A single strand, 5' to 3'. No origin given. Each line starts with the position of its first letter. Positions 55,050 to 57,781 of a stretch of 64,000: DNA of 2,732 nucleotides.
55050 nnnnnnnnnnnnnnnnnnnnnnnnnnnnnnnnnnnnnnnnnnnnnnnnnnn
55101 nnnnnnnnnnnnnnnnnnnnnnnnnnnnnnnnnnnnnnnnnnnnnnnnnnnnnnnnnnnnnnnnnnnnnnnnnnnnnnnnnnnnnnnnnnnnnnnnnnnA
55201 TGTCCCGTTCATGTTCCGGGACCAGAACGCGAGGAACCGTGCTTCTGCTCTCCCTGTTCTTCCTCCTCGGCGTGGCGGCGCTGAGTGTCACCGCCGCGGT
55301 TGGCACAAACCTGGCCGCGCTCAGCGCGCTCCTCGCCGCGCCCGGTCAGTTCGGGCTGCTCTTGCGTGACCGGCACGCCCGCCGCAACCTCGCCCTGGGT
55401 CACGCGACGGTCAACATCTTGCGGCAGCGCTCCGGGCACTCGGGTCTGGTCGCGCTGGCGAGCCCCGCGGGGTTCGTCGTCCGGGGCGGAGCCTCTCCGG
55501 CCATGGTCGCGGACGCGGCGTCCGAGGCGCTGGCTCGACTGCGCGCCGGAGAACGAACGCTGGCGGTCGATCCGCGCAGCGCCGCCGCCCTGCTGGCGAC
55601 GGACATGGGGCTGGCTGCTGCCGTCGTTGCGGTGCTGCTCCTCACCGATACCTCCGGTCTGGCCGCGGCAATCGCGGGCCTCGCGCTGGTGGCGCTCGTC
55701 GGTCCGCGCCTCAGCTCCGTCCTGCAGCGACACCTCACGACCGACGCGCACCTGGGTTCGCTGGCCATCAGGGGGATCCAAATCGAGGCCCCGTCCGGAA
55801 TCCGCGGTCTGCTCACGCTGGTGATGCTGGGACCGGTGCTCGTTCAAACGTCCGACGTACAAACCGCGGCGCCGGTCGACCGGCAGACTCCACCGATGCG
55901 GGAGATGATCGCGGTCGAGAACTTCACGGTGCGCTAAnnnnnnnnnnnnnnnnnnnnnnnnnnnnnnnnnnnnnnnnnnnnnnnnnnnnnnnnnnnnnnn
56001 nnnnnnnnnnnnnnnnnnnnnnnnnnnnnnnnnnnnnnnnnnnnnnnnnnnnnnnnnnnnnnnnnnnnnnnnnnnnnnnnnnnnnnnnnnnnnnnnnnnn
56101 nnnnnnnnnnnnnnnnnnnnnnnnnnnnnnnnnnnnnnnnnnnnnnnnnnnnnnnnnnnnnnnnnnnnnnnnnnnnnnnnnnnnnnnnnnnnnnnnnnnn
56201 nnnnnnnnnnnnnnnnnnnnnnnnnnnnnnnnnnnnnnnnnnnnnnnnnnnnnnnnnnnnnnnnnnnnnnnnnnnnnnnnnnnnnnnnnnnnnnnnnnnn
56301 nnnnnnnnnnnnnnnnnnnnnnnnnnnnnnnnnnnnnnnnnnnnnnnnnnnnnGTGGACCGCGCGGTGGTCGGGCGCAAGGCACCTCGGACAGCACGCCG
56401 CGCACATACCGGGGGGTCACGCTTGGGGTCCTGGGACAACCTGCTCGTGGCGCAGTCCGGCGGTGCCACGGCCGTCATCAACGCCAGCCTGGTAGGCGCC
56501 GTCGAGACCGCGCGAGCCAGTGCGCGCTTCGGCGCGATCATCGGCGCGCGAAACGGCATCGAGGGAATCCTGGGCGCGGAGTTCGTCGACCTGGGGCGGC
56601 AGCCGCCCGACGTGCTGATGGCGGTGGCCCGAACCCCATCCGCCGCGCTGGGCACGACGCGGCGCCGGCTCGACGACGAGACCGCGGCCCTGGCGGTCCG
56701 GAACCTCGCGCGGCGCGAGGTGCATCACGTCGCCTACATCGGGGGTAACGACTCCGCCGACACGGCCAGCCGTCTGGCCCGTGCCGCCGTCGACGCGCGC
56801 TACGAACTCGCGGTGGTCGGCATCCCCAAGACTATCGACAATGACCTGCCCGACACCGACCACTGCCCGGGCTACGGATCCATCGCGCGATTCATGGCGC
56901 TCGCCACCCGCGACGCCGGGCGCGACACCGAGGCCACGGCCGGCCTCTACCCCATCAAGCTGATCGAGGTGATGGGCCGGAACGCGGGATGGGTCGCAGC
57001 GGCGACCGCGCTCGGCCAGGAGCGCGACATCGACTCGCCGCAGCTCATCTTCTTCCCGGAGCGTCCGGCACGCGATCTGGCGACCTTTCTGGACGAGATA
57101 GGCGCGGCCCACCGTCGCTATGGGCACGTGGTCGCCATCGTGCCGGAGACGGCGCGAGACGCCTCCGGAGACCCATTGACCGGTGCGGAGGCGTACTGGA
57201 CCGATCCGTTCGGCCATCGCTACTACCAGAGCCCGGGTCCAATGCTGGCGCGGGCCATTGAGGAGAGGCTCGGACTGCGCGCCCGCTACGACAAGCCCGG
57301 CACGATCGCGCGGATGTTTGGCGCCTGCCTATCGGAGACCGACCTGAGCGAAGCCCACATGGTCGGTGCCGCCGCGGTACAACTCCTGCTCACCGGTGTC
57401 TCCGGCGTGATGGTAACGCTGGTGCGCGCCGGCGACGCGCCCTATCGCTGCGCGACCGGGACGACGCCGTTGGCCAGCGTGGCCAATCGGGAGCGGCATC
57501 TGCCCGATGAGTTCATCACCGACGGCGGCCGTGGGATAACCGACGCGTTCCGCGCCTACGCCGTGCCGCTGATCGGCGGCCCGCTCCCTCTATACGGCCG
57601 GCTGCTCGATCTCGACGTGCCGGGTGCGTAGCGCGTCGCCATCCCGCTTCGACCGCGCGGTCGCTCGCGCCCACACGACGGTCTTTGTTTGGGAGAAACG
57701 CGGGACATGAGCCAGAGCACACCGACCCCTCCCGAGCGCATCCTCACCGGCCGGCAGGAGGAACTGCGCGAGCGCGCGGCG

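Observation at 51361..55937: Leader-controlled ABC-2 exporter, three tandem RimJ/RimL-type GNATs and an orphan membrane protein: an unassigned cassette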

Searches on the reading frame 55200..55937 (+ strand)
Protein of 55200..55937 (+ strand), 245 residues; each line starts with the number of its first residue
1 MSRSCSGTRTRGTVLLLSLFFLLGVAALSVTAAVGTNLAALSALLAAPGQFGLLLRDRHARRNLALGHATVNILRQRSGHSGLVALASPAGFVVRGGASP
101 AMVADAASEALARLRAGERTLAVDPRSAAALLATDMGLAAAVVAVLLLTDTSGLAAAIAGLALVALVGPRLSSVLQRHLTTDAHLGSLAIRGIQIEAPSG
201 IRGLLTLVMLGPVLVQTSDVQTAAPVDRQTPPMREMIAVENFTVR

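Call 4: search_protein_families(library=pfam, proteins=[window:55200-55937:+], max_evalue=0.01)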
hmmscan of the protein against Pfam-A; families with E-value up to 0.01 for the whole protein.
window:55200-55937:+ (245 aa): 1 family
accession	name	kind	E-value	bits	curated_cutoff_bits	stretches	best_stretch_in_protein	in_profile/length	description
PF19928.4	DUF6391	-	8.7e-27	94.4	33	1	60-193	2-134/134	Domain of unknown function (DUF6391)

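Call 7: search_protein_families(library=ncbifam, proteins=[window:55200-55937:+], max_evalue=0.01)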
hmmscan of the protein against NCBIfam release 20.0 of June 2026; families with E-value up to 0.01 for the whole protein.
window:55200-55937:+ (245 aa): 1 family
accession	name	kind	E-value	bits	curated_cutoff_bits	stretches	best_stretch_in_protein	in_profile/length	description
NF049871.2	cytotoxin_MakA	exception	0.0032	16.5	320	1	128-171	189-232/354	alpha-pore-forming cytotoxin MakA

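Call 10: find_homologous_proteins(query=window:55200-55937:+, max_evalue=0.001)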
Query window:55200-55937:+ (245 aa): 5 proteins with E <= 0.001 among 8000 candidates.
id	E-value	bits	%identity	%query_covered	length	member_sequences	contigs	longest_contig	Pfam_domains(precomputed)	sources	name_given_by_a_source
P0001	2.2e-127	441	98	95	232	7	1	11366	PF19928.5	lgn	-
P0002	4.4e-76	273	67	95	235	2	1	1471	PF19928.5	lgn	-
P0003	2.8e-69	251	86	65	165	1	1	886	PF19928.5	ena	-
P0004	6.9e-68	247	61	95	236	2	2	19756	PF19928.5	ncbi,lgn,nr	ncbi:MAG TPA: DUF6391 domain-containing protein [Thermomicrobiaceae bacterium]|nr:DUF6391 domain-con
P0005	3.5e-8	51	36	53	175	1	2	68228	PF19928.5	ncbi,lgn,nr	ncbi:MAG: DUF6391 domain-containing protein [Caldilineales bacterium]|nr:DUF6391 domain-containing p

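Call 12: find_encoding_contigs(protein=P0004, flank=10000, max_places=4)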
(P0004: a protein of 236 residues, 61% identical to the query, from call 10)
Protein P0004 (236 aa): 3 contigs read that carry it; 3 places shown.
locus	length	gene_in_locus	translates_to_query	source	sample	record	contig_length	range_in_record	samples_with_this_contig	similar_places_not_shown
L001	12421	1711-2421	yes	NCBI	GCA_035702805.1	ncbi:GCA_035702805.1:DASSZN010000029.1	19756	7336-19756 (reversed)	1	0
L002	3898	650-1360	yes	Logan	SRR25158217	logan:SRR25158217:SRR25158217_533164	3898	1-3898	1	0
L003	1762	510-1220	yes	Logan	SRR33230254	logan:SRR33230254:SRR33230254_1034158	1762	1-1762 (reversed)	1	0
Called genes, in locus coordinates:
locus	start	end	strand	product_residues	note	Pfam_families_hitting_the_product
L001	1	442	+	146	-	?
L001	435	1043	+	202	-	PF13302:Acetyltransf_3, PF00583:Acetyltransf_1 (weak)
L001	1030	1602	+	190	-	PF00583:Acetyltransf_1, PF13302:Acetyltransf_3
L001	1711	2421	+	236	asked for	PF19928:DUF6391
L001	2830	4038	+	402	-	PF00365:PFK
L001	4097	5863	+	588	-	PF00009:GTP_EFTU (weak), PF00350:Dynamin_N, PF01926:MMR_HSR1, PF02421:FeoB_N (faint), PF00350:Dynamin_N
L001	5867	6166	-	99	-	PF03992:ABM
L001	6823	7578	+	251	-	PF01177:Asp_Glu_race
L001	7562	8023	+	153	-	PF12867:DinB_2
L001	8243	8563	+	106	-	PF13451:zf_Tbcl, PF23477:zf_Tbcl_2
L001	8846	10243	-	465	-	PF00202:Aminotran_3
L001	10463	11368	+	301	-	PF13354:Beta-lactamase2, PF00144:Beta-lactamase (weak)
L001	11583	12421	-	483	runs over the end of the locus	PF00587:tRNA-synt_2b, PF03129:HGTP_anticodon, PF09180:ProRS-C_1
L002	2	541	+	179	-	?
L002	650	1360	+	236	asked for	PF19928:DUF6391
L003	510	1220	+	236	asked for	PF19928:DUF6391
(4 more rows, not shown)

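Call 13: find_encoding_contigs(protein=P0001, flank=10000, max_places=4)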
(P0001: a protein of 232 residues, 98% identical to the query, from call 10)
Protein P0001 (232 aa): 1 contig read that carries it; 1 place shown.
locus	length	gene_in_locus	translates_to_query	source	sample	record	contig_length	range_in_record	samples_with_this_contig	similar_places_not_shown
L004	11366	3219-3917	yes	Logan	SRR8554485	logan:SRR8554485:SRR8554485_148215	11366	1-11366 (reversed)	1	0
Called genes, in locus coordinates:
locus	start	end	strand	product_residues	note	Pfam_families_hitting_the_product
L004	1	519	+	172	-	?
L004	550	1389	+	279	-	PF01061:ABC2_membrane, PF12698:ABC2_membrane_3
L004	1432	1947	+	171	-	-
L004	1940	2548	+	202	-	PF13302:Acetyltransf_3, PF00583:Acetyltransf_1 (weak)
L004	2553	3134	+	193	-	PF13302:Acetyltransf_3, PF13420:Acetyltransf_4 (weak), PF00583:Acetyltransf_1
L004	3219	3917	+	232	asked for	PF19928:DUF6391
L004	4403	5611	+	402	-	PF00365:PFK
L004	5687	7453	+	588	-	PF03193:RsgA_GTPase (faint), PF00009:GTP_EFTU, PF00350:Dynamin_N, PF01926:MMR_HSR1, PF02421:FeoB_N (faint), PF00350:Dynamin_N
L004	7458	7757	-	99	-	PF03992:ABM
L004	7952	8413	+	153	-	PF14464:Prok-JAB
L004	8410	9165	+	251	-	PF01177:Asp_Glu_race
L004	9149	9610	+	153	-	PF12867:DinB_2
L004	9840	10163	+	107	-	PF13451:zf_Tbcl, PF23477:zf_Tbcl_2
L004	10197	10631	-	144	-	PF00583:Acetyltransf_1, PF13508:Acetyltransf_7, PF13673:Acetyltransf_10, PF08445:FR47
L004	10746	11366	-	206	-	?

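Call 14: find_encoding_contigs(protein=P0005, flank=10000, max_places=4)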
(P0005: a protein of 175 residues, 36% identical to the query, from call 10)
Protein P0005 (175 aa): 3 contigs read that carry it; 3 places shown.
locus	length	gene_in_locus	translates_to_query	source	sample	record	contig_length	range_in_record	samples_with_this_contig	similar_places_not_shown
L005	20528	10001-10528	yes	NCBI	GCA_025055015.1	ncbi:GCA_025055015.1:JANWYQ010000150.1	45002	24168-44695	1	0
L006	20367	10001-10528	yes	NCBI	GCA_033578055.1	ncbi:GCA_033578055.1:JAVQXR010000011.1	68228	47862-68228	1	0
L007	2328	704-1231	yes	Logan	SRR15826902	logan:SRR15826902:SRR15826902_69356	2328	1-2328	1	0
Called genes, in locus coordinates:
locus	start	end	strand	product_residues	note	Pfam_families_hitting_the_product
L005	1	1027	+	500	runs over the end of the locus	PF05977:MFS_3, PF07690:MFS_1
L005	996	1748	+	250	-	PF01784:DUF34_NIF3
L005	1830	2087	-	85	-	PF01176:eIF-1a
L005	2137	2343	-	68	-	PF01165:Ribosomal_S21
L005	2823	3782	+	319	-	PF20030:bpMoxR (weak), PF07728:AAA_5, PF07726:AAA_3, PF00004:AAA, PF17863:AAA_lid_2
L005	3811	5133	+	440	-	PF01882:DUF58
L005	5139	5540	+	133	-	PF00571:CBS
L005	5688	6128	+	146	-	PF00571:CBS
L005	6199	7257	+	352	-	PF05368:NmrA, PF01073:3Beta_HSD, PF01370:Epimerase, PF04321:RmlD_sub_bind, PF13460:NAD_binding_10, PF16363:GDP_Man_Dehyd, PF07993:NAD_binding_4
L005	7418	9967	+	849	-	PF11897:DUF3417, PF00343:Phosphorylase, PF28476:GlgP_C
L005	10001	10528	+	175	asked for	PF19928:DUF6391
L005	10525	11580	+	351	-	PF21694:DNA_pol3_delta_C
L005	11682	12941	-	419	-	-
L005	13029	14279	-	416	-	PF00483:NTP_transferase, PF00132:Hexapep (faint), PF24894:Hexapep_GlmU, PF25247:LbH_GLGC (weak), PF25084:LbH_EIF2B (weak), PF25087:GMPPB_C (weak)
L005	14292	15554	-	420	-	PF00483:NTP_transferase, PF00132:Hexapep (faint), PF24894:Hexapep_GlmU, PF25087:GMPPB_C (faint), PF25247:LbH_GLGC (faint)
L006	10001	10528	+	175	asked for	PF19928:DUF6391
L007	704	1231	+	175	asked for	PF19928:DUF6391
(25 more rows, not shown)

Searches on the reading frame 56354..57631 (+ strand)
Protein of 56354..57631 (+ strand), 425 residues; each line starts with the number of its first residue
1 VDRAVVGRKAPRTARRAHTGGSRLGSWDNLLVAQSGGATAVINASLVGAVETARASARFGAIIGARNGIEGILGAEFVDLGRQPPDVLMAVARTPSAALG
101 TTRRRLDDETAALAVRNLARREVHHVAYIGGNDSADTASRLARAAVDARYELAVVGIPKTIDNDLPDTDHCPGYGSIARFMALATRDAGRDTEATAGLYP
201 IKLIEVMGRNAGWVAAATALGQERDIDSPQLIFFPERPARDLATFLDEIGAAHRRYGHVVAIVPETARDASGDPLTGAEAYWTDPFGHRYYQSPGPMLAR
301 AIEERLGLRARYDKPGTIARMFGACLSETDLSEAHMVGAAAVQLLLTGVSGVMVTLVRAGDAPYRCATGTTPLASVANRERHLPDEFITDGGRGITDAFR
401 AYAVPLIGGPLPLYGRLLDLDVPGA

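Call 4: search_protein_families(library=pfam, proteins=[window:56354-57631:+], max_evalue=0.01)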
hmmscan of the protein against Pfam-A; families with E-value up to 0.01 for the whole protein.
window:56354-57631:+ (425 aa): 1 family
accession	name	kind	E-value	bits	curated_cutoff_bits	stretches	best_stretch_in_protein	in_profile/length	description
PF00365.25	PFK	-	3.1e-40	138.7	30.9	1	30-345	2-277/277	Phosphofructokinase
